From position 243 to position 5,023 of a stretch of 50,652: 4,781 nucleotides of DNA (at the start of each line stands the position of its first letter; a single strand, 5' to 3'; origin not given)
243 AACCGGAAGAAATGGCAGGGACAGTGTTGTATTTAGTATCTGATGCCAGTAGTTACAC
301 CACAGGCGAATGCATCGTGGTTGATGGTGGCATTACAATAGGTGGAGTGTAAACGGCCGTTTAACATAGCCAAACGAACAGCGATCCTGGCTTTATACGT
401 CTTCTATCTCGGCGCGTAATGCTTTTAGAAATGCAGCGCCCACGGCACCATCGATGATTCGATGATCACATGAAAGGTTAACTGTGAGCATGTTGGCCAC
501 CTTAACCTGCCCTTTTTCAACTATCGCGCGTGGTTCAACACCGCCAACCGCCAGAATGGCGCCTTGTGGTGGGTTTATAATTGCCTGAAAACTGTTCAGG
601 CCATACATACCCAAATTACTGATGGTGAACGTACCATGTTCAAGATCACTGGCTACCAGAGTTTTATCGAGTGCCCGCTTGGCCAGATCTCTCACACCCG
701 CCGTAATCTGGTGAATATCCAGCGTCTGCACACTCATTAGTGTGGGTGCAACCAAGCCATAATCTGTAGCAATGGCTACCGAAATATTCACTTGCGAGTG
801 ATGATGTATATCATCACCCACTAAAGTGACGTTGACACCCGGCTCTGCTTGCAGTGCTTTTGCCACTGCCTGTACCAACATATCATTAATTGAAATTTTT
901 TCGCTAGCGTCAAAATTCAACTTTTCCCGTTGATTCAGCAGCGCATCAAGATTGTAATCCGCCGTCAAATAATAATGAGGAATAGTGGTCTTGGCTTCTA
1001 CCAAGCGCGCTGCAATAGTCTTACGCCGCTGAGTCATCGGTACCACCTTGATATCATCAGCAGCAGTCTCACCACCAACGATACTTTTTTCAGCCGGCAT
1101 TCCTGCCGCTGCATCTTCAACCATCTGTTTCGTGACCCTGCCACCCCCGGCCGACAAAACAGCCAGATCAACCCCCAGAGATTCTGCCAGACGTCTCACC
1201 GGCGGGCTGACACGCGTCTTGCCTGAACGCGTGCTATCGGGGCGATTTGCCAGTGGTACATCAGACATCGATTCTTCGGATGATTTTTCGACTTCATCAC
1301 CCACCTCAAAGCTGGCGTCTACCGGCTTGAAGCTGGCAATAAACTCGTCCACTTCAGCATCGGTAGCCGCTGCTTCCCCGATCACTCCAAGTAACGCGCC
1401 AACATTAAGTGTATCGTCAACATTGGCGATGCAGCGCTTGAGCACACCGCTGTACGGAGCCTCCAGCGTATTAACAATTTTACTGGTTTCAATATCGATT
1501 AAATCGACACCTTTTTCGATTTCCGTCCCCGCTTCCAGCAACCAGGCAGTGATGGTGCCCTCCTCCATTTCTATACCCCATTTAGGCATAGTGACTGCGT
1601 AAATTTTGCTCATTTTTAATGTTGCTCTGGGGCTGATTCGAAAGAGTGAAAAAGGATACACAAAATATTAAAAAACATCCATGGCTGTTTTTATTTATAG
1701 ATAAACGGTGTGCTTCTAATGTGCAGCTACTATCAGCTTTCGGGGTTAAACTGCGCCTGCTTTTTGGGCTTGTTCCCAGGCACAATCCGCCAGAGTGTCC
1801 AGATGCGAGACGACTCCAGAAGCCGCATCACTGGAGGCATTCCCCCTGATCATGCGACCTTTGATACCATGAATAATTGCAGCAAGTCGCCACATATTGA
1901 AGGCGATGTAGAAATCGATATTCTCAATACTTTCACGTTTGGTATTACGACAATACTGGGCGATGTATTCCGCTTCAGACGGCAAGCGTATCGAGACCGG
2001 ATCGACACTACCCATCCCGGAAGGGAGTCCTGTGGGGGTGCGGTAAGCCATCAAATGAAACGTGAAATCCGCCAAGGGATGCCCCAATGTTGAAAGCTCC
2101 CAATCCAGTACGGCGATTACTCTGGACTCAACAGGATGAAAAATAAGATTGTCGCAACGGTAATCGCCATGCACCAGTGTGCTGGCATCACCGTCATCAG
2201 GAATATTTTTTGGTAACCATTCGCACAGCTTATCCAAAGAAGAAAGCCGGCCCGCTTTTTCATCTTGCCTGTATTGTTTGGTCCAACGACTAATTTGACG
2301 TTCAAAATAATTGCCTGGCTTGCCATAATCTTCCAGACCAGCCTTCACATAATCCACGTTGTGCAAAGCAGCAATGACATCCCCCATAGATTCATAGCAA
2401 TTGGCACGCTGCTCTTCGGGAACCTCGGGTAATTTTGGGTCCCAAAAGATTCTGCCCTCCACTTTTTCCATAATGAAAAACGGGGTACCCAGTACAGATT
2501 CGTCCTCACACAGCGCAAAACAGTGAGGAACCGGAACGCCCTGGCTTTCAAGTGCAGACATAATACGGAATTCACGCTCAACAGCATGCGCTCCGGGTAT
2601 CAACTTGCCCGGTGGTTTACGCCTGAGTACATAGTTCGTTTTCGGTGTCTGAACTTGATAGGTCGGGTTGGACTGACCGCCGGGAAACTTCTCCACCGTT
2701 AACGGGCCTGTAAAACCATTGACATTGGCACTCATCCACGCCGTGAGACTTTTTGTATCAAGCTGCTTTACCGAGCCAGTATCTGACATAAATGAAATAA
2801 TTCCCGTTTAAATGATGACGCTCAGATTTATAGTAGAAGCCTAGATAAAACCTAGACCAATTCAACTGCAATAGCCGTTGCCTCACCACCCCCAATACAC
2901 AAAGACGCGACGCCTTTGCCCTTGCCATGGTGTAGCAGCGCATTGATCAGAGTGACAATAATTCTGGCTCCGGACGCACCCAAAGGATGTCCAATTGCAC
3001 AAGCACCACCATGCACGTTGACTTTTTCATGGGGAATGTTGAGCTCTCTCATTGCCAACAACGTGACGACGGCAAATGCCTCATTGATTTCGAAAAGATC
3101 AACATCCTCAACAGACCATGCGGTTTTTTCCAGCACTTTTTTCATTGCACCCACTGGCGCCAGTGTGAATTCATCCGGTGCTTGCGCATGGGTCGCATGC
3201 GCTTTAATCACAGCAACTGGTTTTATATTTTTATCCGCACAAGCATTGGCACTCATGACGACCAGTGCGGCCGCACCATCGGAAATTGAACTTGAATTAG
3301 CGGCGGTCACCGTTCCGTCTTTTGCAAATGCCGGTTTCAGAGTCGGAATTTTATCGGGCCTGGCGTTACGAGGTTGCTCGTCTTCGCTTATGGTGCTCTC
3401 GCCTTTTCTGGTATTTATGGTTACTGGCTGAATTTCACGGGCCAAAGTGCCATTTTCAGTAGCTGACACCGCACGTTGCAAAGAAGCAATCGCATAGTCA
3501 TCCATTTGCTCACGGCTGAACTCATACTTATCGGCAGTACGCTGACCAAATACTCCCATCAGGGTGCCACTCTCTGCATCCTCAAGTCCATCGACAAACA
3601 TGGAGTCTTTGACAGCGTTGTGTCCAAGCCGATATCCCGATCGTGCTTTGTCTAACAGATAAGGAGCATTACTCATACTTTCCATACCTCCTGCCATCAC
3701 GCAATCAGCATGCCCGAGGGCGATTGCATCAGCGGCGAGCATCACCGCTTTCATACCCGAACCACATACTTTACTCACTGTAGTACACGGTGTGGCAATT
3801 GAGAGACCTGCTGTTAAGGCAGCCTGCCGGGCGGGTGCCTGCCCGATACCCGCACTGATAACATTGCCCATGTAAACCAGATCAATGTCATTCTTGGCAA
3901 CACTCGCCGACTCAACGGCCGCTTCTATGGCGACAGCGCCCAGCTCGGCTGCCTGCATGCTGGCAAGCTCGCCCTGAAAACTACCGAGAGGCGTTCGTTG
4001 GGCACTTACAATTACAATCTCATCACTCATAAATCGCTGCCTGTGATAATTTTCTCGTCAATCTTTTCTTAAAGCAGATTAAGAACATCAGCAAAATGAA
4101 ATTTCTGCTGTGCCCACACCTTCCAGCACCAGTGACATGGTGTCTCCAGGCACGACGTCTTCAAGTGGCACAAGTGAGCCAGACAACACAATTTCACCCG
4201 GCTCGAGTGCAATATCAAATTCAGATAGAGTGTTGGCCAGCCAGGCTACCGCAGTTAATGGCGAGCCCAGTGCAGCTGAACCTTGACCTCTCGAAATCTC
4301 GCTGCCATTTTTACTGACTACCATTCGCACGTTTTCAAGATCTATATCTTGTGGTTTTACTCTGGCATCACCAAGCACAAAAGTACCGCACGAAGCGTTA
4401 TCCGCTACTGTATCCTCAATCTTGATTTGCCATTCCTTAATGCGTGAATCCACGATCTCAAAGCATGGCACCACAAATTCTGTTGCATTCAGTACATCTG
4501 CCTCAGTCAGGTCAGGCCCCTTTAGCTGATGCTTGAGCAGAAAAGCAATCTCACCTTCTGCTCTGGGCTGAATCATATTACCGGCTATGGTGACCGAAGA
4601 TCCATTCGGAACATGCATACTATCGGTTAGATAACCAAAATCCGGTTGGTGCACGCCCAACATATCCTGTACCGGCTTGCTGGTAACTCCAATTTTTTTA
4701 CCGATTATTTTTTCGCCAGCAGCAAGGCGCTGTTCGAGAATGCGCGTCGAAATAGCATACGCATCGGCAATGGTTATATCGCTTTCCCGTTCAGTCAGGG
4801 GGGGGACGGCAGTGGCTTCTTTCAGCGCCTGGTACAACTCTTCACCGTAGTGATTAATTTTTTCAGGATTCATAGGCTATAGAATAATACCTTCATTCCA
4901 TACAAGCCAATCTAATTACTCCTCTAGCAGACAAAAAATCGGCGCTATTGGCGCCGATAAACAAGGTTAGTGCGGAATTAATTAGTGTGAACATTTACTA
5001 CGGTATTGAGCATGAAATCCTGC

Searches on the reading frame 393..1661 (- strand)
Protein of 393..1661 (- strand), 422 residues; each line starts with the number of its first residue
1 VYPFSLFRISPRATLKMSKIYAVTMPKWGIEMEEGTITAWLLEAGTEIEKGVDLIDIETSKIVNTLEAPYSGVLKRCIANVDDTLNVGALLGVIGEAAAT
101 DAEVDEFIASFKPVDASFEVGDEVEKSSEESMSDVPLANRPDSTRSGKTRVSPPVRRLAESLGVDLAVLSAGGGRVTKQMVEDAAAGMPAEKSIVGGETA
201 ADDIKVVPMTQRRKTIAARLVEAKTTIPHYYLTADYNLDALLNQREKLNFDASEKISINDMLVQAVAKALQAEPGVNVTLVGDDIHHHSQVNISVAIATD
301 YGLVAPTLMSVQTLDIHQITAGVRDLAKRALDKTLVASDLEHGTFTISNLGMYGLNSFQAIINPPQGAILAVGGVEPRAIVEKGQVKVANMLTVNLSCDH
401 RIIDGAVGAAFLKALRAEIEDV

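Call 13: search_protein_families(library=pfam, proteins=[window:393-1661:-], max_evalue=0.0001)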
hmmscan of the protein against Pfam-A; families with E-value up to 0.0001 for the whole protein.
window:393-1661:- (422 aa): 3 families
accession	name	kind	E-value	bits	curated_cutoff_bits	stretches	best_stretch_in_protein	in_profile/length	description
PF00198.28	2-oxoacid_dh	-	9.2e-72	241.7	23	1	203-421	3-226/232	2-oxoacid dehydrogenases acyltransferase (catalytic domain)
PF00364.28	Biotin_lipoyl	-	2.5e-12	46.9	22.1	1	23-94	3-73/73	Biotin-requiring enzyme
PF02817.22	E3_binding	-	2.2e-06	28.2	23.7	1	150-179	2-33/36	e3 binding domain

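Call 14: search_protein_families(library=ncbifam, proteins=[window:393-1661:-], max_evalue=0.00001)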
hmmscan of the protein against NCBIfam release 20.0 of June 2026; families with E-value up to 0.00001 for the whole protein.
window:393-1661:- (422 aa): 11 families
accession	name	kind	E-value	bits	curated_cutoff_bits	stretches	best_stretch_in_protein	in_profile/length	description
TIGR01349.1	PDHac_trf_mito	equivalog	6e-87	292.6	445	1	23-421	2-431/437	pyruvate dehydrogenase complex dihydrolipoamide acetyltransferase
NF004309.0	PRK05704.1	equivalog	1.1e-65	222.6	449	1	22-421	4-400/408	2-oxoglutarate dehydrogenase complex dihydrolipoyllysine-residue succinyltransferase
NF008814.0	PRK11854.1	equivalog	4.5e-63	213.7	722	1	16-421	203-631/637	pyruvate dehydrogenase complex dihydrolipoyllysine-residue acetyltransferase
TIGR01347.1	sucB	equivalog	7.3e-63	213.2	378.65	1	23-421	3-396/404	dihydrolipoyllysine-residue succinyltransferase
TIGR01348.1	PDHac_trf_long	equivalog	8.9e-50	169.8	552.1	1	17-421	152-581/587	dihydrolipoyllysine-residue acetyltransferase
TIGR02927.1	SucB_Actino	equivalog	1.2e-49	169.6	423.45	1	22-420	128-569/579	2-oxoglutarate dehydrogenase, E2 component, dihydrolipoamide succinyltransferase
NF011416.0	PRK14843.1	equivalog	1.7e-48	165.3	429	1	198-421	112-341/347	dihydrolipoamide acetyltransferase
NF011457.0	PRK14875.1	equivalog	2.4e-30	105.7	307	1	19-116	2-99/372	acetoin dehydrogenase dihydrolipoyllysine-residue acetyltransferase subunit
NF008815.0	PRK11857.1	equivalog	3e-24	86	378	1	199-414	73-294/308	dihydrolipoamide acetyltransferase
NF008907.0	PRK12270.1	equivalog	1.2e-15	56.4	878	1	197-417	121-359/1241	multifunctional oxoglutarate decarboxylase/oxoglutarate dehydrogenase thiamine pyrophosphate-binding subunit/dihydrolipoyllysine-residue suc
NF008854.0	PRK11892.1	equivalog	2.5e-07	29.7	454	1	22-121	4-104/464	pyruvate dehydrogenase complex E1 component subunit beta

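Call 67: find_homologous_proteins(query=window:393-1661:-, max_evalue=1e-20)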
Query window:393-1661:- (422 aa): 7859 proteins with E <= 1e-20 among 8000 candidates; the best 120 are listed.
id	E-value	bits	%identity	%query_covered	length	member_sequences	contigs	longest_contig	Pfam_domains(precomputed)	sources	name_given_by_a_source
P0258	1.1e-256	869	100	96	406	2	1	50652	PF02817.23,PF00198.29,PF00364.29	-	-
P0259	9.6e-230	781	89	96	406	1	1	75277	PF02817.23,PF00198.29,PF00364.29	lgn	-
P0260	3.7e-219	746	85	96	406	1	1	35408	PF02817.23,PF00198.29,PF00364.29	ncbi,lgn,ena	-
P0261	1.5e-166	573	66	96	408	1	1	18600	PF00198.29,PF00364.29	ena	-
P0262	7.2e-153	528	64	96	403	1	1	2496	PF02817.23,PF00198.29,PF00364.29,PF25997.1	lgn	-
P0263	3.0e-152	526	64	96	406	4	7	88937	PF02817.23,PF00198.29,PF00364.29,PF25997.1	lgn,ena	-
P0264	5.3e-151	521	64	96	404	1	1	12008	PF00198.29,PF00364.29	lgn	-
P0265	1.0e-130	455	55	96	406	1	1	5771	PF02817.23,PF00198.29,PF00364.29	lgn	-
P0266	1.4e-110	388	49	96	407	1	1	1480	PF02817.23,PF00198.29,PF00364.29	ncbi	-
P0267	1.4e-109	385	48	95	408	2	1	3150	PF02817.23,PF00198.29,PF00364.29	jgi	-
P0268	2.0e-108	381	47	95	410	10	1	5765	PF02817.23,PF00198.29,PF00364.29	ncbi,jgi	jgi:pyruvate dehydrogenase E2 component (dihydrolipoamide acetyltransferase)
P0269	1.3e-107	379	48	95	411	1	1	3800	PF02817.23,PF00198.29,PF00364.29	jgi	jgi:pyruvate dehydrogenase E2 component (dihydrolipoamide acetyltransferase)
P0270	2.0e-107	378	47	95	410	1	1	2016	PF00198.29,PF00364.29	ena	-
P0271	3.1e-107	377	47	95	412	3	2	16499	PF02817.23,PF00198.29,PF00364.29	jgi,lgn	jgi:pyruvate dehydrogenase E2 component (dihydrolipoamide acetyltransferase)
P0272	6.8e-107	376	46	95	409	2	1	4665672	PF02817.23,PF00198.29,PF00364.29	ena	-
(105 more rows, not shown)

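Call 68: find_encoding_contigs(protein=P0259, flank=10000, max_places=2)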
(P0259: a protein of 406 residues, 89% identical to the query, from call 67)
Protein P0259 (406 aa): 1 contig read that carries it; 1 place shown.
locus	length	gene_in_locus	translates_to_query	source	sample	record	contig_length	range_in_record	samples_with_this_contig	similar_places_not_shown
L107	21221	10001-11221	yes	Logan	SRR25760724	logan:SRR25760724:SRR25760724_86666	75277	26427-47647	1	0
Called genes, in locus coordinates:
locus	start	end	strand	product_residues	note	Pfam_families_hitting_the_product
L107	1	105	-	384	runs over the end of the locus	PF02771:Acyl-CoA_dh_N, PF02770:Acyl-CoA_dh_M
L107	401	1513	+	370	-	PF08240:ADH_N, PF00107:ADH_zinc_N, PF13602:ADH_zinc_N_2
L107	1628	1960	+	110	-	-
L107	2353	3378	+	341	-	PF12833:HTH_18, PF00165:HTH_AraC (weak)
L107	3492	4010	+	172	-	-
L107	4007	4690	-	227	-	PF00072:Response_reg, PF00486:Trans_reg_C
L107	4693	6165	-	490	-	PF00672:HAMP, PF00512:HisKA, PF02518:HATPase_c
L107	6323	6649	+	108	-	-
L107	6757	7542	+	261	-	PF01557:FAA_hydrolase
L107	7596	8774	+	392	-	PF00108:Thiolase_N, PF02803:Thiolase_C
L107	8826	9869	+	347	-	PF01636:APH, PF01163:RIO1 (faint)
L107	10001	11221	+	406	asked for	PF00364:Biotin_lipoyl, PF02817:E3_binding (weak), PF00198:2-oxoacid_dh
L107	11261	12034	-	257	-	PF00106:adh_short, PF08659:KR, PF13561:adh_short_C2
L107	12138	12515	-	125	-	-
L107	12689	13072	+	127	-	PF00376:MerR, PF13411:MerR_1, PF09278:MerR-DNA-bind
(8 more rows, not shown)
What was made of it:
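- The 393-1661 E2 lies in a conserved FAA-hydrolase/thiolase/APH cluster next to leucine-catabolism genes in a relative (call 68).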

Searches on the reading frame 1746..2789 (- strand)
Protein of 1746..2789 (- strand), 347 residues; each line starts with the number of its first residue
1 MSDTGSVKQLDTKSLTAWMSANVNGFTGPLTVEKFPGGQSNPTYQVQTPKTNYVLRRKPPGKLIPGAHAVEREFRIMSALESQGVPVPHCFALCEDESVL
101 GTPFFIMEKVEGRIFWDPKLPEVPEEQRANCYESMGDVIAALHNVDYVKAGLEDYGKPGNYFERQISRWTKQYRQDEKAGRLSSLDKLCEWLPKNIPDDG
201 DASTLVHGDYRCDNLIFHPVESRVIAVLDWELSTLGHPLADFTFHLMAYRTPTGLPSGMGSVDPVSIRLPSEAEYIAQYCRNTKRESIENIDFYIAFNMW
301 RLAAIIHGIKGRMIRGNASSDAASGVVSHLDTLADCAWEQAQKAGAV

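Call 13: search_protein_families(library=pfam, proteins=[window:1746-2789:-], max_evalue=0.0001)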
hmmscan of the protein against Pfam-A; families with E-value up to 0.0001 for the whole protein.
window:1746-2789:- (347 aa): 2 families
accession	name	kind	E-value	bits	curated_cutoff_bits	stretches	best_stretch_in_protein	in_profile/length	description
PF01636.29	APH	-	7e-53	180.3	23.2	1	31-253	1-217/239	Phosphotransferase enzyme family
PF01163.29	RIO1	-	3.8e-05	23.8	22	0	69-155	54-134/187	RIO domain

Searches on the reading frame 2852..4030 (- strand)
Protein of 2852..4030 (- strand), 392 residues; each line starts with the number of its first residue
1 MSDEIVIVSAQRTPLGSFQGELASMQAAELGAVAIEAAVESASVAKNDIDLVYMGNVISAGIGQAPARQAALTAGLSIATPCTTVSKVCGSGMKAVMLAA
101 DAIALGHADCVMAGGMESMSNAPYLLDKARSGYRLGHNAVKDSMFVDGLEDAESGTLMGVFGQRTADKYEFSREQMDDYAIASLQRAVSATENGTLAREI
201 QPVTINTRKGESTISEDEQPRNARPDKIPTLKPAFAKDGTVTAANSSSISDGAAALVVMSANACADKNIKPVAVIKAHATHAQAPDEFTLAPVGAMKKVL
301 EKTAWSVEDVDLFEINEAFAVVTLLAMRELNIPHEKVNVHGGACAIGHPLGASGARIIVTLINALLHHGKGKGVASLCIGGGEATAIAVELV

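Call 13: search_protein_families(library=pfam, proteins=[window:2852-4030:-], max_evalue=0.0001)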
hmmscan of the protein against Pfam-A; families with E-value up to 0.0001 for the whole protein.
window:2852-4030:- (392 aa): 2 families
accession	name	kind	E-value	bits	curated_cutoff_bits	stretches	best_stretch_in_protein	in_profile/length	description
PF00108.29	Thiolase_N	-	3.5e-88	295.8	26.4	1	5-261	1-259/260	Thiolase, N-terminal domain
PF02803.24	Thiolase_C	-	3.5e-44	149.8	27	1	270-390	2-122/123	Thiolase, C-terminal domain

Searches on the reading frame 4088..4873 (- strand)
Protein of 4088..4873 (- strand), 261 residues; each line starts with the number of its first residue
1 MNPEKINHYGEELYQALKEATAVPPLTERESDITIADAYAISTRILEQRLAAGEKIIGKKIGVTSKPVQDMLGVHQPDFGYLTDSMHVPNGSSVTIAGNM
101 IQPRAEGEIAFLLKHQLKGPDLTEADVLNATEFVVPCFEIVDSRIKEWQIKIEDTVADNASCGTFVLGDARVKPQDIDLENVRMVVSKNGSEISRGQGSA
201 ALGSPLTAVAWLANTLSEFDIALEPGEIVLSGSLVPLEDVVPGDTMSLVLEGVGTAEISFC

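Call 13: search_protein_families(library=pfam, proteins=[window:4088-4873:-], max_evalue=0.0001)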
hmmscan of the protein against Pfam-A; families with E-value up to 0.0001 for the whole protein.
window:4088-4873:- (261 aa): 1 family
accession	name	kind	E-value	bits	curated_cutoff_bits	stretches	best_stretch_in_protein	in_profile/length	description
PF01557.24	FAA_hydrolase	-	7.8e-17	62.1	23.9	1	65-257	20-210/214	Fumarylacetoacetate (FAA) hydrolase C-terminal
